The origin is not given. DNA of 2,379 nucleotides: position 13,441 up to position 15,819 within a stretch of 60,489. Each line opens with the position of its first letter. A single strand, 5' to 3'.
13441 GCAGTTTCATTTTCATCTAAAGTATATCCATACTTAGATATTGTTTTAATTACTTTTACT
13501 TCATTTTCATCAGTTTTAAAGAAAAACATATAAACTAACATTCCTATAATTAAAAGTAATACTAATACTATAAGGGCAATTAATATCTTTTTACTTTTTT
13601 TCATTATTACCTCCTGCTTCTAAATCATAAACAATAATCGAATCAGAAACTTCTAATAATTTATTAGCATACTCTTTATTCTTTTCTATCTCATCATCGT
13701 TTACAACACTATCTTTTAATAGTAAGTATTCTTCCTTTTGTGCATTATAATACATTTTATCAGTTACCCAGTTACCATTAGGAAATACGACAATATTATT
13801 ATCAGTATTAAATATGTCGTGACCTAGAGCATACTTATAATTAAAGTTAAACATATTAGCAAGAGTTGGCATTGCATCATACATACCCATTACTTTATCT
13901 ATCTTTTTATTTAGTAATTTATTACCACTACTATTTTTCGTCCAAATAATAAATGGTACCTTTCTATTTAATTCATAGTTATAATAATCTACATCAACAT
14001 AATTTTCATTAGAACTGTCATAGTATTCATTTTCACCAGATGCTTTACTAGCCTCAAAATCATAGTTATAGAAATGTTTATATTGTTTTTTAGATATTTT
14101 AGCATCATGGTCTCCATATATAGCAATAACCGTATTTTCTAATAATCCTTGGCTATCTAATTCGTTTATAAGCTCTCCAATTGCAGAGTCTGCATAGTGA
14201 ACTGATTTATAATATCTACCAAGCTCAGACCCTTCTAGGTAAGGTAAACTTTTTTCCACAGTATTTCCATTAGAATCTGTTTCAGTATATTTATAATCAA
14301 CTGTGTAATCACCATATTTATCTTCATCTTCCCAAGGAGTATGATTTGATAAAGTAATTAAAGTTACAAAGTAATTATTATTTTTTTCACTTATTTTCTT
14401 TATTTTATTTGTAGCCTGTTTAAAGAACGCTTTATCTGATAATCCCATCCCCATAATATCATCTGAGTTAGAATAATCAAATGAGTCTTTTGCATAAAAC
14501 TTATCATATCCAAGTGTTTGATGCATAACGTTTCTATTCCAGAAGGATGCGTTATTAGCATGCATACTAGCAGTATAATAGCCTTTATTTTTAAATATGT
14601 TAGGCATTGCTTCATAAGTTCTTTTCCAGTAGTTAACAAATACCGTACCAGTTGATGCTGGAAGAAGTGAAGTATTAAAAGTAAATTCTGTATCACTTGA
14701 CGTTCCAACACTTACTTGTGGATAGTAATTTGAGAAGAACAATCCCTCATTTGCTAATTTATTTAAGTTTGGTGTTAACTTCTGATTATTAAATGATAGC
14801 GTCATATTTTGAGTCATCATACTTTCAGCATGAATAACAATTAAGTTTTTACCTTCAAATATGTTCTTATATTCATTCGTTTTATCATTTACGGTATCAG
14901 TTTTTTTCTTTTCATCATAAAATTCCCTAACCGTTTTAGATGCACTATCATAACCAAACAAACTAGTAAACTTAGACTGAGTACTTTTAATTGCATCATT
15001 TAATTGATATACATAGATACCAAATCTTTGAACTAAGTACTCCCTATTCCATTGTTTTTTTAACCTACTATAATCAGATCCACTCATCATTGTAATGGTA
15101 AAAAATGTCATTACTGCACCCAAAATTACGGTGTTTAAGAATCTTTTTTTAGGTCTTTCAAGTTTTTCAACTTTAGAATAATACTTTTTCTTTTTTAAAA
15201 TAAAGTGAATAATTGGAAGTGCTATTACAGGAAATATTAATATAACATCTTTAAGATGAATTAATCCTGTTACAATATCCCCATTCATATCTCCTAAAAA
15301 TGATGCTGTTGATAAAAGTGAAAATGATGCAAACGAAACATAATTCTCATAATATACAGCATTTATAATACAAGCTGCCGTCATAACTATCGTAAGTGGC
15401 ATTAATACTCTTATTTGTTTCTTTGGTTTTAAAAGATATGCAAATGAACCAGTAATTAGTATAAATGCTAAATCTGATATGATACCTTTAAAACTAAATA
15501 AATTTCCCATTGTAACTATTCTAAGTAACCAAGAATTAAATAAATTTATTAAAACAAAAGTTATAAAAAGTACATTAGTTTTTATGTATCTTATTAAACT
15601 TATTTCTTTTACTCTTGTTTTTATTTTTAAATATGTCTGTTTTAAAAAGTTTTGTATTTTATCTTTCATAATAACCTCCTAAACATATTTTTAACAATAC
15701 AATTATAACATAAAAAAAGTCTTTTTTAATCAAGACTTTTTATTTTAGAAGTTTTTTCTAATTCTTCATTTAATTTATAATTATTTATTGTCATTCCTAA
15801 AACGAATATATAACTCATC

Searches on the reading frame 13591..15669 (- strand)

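Call 60: search_protein_families(library=pfam, proteins=[window:13591-15669:-], max_evalue=0.0001)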
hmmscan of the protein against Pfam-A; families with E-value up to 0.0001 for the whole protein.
window:13591-15669:- (692 aa): 2 families
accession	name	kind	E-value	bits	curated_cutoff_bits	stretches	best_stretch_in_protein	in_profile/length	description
PF00884.28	Sulfatase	-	1.8e-42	146.2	25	1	274-607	1-299/301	Sulfatase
PF01663.27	Phosphodiest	-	4.4e-07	30.2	23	1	297-524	18-222/342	Type I phosphodiesterase / nucleotide pyrophosphatase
